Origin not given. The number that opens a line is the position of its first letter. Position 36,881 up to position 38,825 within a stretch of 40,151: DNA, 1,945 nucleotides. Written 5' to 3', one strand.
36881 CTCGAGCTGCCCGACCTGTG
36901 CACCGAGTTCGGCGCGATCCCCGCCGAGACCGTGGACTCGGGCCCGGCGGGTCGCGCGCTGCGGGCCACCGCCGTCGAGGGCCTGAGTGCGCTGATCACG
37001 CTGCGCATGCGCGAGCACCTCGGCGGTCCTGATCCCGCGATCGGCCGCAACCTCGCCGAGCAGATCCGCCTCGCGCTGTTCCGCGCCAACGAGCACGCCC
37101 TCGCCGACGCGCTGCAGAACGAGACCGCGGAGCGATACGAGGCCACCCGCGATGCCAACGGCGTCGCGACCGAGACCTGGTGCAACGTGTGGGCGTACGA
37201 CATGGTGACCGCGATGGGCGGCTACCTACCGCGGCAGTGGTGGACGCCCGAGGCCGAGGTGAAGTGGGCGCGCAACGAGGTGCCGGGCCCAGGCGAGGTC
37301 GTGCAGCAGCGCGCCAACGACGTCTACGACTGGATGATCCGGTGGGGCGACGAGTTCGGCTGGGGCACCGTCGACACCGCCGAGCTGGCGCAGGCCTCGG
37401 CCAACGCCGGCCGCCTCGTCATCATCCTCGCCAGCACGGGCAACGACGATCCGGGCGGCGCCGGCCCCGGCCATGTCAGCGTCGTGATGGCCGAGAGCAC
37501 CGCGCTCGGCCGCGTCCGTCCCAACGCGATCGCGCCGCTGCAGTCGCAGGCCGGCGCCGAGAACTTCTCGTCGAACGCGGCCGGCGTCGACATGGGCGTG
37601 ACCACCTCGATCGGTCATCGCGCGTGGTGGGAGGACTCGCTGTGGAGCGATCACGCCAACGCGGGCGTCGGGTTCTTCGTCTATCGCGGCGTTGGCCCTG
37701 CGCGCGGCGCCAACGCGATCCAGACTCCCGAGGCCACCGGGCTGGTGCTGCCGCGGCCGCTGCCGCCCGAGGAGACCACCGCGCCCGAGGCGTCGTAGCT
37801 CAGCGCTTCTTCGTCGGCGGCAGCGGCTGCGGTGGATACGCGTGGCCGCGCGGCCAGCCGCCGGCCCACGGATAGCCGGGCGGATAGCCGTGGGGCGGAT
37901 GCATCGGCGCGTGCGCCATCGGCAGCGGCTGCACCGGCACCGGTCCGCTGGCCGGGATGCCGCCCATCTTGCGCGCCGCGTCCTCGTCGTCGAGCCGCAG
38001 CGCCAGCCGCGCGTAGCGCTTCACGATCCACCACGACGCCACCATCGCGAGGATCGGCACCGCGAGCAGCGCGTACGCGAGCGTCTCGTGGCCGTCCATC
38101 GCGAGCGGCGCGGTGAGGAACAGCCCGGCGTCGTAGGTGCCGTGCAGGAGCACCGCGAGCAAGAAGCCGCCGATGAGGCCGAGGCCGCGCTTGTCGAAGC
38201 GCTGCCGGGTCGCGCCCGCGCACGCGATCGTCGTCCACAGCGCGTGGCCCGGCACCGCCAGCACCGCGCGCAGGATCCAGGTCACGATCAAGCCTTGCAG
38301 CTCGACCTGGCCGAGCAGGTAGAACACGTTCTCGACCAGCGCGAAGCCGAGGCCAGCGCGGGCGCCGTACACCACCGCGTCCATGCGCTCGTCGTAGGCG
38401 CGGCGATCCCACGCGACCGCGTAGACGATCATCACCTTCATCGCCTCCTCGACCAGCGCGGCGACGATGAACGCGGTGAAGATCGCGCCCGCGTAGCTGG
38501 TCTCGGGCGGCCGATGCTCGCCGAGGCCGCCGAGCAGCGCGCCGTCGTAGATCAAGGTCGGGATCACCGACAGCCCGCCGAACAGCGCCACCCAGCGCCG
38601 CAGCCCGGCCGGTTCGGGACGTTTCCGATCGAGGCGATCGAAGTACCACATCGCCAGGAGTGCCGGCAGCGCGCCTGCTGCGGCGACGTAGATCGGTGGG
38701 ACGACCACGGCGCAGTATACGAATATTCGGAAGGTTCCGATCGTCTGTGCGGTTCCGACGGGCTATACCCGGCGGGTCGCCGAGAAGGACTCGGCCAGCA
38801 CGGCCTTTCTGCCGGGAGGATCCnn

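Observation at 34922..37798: Orphan ~958-aa toxin-like protein: a DUF4157 HExxH core between two different papain-like Cys/His domains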

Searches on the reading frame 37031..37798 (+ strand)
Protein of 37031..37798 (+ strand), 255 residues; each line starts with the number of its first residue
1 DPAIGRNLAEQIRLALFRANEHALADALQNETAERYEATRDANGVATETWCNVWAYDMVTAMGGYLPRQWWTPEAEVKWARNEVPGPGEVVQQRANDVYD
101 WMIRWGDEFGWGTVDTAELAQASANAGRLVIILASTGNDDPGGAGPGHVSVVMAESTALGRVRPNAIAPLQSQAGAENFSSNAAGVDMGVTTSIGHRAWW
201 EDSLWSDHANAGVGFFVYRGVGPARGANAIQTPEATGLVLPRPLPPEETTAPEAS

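Call 72: search_solved_structures(query=A4, max_evalue=10, show_alignments=2)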
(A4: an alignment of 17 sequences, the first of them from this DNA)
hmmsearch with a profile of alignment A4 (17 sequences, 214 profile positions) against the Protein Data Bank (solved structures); distinct sequences matched with E-value up to 10: 1.
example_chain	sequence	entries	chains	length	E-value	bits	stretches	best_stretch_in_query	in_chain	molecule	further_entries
9wm0_A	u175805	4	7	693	0.022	17.5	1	64-142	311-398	ATP-dependent DNA helicase RecG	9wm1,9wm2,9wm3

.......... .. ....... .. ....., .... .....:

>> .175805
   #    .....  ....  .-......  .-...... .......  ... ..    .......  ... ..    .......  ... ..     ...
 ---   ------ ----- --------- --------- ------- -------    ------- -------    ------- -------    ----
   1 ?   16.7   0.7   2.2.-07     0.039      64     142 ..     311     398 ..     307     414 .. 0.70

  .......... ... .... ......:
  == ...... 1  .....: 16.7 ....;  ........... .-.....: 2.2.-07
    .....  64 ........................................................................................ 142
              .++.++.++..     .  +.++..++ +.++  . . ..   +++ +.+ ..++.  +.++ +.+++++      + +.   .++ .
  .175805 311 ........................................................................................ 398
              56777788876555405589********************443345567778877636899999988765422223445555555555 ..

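Call 76: search_protein_families(library=pfam, alignment_id=A4, max_evalue=1)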
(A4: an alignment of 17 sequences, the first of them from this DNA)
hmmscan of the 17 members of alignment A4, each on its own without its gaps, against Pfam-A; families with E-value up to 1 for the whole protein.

A. member 1, seq(232 aa): 0 families

B. families by the number of members that match (of 17 scanned): 6 families
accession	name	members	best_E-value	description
PF13529.12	Peptidase_C39_2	4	0.0038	Peptidase_C39 like family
PF15644.12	Gln_amidase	1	0.035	Papain fold toxin 1, glutamine deamidase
PF21185.3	RecD_N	1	0.11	RecBCD enzyme subunit RecD, N-terminal domain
PF22484.2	DUF6986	1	0.15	Domain of unknown function (DUF6986)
PF03887.19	YfbU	1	0.17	YfbU domain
PF18561.7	Regnase_1_C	1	0.23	Endoribonuclease Regnase 1/ ZC3H12 C-terminal domain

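Call 91: find_related_loci(query=A4, collection=viral_contigs, flank=10000)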
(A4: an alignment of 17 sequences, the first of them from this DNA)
Query A4 (232 aa) in viral_contigs; peptide patterns used: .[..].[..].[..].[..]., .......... (x = any residue, [..] = any of these).
23 stretches matched a pattern; 8 encode a relative of the query (tblastn E <= 1e-3); 8 distinct loci.
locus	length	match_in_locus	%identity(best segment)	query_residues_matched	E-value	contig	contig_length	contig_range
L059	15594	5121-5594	36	25-177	5e-25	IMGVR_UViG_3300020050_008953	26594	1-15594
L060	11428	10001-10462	35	18-172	2e-24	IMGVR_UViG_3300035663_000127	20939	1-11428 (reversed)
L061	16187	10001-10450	37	25-174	5e-24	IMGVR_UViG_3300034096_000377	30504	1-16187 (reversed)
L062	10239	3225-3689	38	14-172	1e-23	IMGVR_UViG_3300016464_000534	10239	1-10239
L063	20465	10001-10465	39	18-178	4e-23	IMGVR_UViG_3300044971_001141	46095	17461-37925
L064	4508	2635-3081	34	20-172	3e-15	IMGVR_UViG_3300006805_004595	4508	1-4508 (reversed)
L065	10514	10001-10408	30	22-172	1e-14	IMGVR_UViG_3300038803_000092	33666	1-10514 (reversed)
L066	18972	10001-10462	32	16-173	1e-11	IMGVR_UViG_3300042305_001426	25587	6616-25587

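Call 94: search_protein_families(library=phrogs, proteins=[L059:4980-5645:+, L060:9881-10537:+, L061:9860-10519:+, L062:2916-3758:+, L063:9893-10513:+, L064:2329-3150:+, L065:9842-10498:+, L066:9887-10561:+, window:37031-37798:+], max_evalue=0.01)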
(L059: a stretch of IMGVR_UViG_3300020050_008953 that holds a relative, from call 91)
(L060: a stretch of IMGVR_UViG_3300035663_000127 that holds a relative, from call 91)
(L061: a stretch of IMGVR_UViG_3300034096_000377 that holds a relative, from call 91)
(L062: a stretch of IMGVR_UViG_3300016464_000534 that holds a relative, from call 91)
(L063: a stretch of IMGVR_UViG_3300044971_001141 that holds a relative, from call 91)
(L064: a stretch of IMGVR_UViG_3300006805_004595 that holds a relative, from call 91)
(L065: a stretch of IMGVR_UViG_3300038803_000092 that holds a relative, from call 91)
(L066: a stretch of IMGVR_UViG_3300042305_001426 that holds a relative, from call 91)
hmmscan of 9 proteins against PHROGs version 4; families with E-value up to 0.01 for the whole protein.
L059:4980-5645:+ (222 aa): 1 family
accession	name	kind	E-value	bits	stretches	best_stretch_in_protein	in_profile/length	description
phrog_17983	-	unknown function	0.0071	17.6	0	30-60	25-55/84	-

L060:9881-10537:+ (219 aa): 0 families

L061:9860-10519:+ (220 aa): 0 families

L062:2916-3758:+ (281 aa): 0 families

L063:9893-10513:+ (207 aa): 0 families

L064:2329-3150:+ (274 aa): 1 family
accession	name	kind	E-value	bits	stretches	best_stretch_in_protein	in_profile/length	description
phrog_1794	-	lysis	3.1e-05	24.6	1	4-64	274-333/336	amidase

L065:9842-10498:+ (219 aa): 0 families

L066:9887-10561:+ (225 aa): 0 families

window:37031-37798:+ (255 aa): 0 families

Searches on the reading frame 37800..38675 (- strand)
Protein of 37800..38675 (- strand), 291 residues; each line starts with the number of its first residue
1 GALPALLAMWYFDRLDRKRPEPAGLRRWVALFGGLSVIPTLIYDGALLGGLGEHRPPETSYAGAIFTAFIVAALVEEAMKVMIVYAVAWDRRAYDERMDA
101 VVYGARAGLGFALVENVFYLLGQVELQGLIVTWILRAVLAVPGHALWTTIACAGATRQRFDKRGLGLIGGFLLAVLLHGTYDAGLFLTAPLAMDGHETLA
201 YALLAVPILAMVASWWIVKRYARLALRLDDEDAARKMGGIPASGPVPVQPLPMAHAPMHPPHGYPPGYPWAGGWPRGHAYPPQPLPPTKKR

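Call 11: search_protein_families(library=pfam, proteins=[window:37800-38675:-], max_evalue=0.01)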
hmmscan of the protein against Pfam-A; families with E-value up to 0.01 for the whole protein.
window:37800-38675:- (291 aa): 1 family
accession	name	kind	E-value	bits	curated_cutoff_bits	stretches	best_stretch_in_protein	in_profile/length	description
PF13367.11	PrsW-protease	-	4.8e-36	124.6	23.5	1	21-211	1-195/196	PrsW family intramembrane metalloprotease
